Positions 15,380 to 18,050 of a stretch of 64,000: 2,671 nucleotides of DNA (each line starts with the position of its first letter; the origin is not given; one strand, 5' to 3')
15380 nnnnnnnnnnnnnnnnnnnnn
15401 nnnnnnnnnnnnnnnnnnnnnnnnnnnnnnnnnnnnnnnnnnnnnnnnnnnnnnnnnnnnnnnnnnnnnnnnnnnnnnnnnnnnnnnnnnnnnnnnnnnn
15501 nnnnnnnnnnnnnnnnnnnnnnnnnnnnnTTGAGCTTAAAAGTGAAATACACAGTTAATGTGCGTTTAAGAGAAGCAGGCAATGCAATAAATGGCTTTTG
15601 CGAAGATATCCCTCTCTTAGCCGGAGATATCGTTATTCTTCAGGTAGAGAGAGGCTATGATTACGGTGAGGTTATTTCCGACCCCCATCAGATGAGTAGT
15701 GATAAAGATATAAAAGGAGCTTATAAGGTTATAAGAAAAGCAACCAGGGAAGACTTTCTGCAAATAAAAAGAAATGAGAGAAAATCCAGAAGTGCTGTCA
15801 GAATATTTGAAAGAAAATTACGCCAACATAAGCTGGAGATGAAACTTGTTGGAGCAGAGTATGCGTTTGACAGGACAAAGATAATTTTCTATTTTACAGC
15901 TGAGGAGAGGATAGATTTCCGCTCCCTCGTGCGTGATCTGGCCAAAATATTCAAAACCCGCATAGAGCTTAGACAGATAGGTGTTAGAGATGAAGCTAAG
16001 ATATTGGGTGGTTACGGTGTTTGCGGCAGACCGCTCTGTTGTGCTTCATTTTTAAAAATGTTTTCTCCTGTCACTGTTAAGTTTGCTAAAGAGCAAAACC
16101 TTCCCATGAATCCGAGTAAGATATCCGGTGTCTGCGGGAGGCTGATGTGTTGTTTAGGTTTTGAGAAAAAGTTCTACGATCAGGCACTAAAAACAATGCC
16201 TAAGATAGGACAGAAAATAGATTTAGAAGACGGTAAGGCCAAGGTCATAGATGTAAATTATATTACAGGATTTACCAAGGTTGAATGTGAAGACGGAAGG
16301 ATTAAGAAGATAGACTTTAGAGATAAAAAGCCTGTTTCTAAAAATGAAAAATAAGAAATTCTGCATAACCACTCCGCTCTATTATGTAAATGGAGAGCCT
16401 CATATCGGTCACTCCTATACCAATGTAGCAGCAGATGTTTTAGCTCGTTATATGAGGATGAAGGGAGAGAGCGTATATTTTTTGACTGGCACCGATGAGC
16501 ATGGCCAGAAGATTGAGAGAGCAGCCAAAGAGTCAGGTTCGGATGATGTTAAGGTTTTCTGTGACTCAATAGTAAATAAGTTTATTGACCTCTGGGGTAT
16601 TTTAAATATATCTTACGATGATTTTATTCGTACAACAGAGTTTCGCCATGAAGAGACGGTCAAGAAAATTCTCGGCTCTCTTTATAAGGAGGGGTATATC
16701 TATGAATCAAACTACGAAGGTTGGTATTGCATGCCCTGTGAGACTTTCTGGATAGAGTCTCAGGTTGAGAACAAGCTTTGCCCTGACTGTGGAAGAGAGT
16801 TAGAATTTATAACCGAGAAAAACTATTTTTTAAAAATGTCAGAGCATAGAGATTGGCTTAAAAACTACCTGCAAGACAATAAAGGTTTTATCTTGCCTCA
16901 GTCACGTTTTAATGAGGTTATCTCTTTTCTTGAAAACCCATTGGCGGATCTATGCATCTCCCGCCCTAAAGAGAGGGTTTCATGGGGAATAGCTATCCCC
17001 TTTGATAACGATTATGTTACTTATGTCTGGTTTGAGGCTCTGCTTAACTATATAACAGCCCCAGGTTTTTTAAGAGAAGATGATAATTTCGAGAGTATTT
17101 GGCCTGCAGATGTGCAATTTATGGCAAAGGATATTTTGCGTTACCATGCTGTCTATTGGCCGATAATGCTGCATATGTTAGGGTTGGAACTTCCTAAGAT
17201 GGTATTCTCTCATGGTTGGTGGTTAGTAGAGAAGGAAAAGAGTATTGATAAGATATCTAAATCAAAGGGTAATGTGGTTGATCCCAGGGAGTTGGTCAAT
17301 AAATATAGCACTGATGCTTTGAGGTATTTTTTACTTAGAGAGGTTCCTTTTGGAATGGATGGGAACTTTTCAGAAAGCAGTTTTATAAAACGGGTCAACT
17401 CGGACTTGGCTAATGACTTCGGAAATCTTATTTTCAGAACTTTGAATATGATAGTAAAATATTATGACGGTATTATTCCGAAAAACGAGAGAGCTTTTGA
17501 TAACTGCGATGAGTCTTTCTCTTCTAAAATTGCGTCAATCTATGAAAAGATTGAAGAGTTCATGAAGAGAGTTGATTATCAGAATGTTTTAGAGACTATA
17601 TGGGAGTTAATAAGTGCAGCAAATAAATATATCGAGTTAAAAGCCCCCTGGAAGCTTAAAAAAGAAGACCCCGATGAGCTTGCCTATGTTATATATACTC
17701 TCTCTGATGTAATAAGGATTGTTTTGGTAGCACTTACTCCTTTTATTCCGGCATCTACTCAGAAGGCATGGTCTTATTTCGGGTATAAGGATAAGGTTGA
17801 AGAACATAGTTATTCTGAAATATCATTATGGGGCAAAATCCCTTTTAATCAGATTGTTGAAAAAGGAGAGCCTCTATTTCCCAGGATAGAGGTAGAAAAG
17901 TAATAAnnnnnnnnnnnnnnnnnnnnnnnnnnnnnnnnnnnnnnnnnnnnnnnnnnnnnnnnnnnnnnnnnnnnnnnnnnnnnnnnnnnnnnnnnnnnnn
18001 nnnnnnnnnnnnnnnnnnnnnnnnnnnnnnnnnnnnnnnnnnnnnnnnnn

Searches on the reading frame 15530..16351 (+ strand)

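Call 8: search_protein_families(library=ncbifam, proteins=[window:15530-16351:+], max_evalue=0.00001)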
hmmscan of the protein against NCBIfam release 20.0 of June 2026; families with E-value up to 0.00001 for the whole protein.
window:15530-16351:+ (274 aa): 1 family
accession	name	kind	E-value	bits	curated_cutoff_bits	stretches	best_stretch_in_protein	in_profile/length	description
NF041131.1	RicT_YaaT_fam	subfamily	3.5e-87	291.4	70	1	33-244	1-212/213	regulatory iron-sulfur-containing complex subunit RicT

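Call 64: search_protein_families(library=padloc, proteins=[window:15530-16351:+], max_evalue=0.001)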
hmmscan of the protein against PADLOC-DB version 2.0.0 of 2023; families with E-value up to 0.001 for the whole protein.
window:15530-16351:+ (274 aa): 0 families

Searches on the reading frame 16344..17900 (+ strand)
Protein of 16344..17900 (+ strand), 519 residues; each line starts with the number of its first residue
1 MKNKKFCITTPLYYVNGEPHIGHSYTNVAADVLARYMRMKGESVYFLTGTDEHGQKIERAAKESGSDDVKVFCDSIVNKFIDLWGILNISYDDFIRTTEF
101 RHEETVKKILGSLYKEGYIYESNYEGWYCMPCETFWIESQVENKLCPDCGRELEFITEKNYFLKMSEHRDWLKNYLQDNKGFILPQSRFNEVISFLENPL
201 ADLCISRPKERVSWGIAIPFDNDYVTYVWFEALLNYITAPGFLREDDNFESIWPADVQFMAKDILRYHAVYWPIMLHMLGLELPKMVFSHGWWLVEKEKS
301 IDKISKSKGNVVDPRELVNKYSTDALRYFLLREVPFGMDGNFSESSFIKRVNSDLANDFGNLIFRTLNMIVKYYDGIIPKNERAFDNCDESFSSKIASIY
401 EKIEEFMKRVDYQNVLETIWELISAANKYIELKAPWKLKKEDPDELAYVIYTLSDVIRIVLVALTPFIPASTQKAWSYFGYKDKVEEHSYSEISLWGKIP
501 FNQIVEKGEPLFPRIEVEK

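Call 8: search_protein_families(library=ncbifam, proteins=[window:16344-17900:+], max_evalue=0.00001)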
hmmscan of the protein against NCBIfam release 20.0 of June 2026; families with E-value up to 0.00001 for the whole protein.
window:16344-17900:+ (519 aa): 20 families
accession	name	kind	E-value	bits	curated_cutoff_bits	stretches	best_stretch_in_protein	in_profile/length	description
NF008900.0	PRK12267.1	equivalog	5.4e-206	686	598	1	2-518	2-513/648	methionine--tRNA ligase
TIGR00398.1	metG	equivalog_domain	2.4e-153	511.7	336.35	2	149-516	172-530/530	methionine--tRNA ligase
NF008860.0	PRK11893.2-2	equivalog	1.2e-103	348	761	3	248-517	321-582/583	methionine--tRNA ligase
NF001100.0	PRK00133.1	equivalog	1.9e-101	340.6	587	2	132-518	161-534/676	methionine--tRNA ligase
NF009687.0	PRK13208.1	equivalog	2e-47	161.9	738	2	225-493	458-718/801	valine--tRNA ligase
TIGR00422.1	valS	equivalog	2.4e-43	148.3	612.1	2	227-491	452-712/863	valine--tRNA ligase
NF004349.1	PRK05729.1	equivalog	4.9e-37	127.6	704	2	227-487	442-692/860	valine--tRNA ligase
NF000540.1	alt_ValS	exception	4.8e-31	107.5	900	2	229-480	502-744/827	valine--tRNA ligase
TIGR00392.1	ileS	equivalog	5e-31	107.7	621.4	2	228-485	538-798/861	isoleucine--tRNA ligase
NF008957.0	PRK12300.1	subfamily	4e-29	101.2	677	2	248-493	573-793/946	leucine--tRNA ligase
TIGR00396.1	leuS_bact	equivalog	1.6e-27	96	548.4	2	3-177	28-205/843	leucine--tRNA ligase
NF011492.0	PRK14900.1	equivalog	4.5e-22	77.8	1783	1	223-490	454-718/1044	valine--tRNA ligase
TIGR00395.1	leuS_arch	equivalog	2e-21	75.7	648.5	2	247-494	566-791/938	leucine--tRNA ligase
NF008859.0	PRK11893.2-1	equivalog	1.5e-18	67.1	553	1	5-141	3-140/498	methionine--tRNA ligase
TIGR00435.1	cysS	equivalog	2.1e-16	60.1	340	2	302-450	264-398/466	cysteine--tRNA ligase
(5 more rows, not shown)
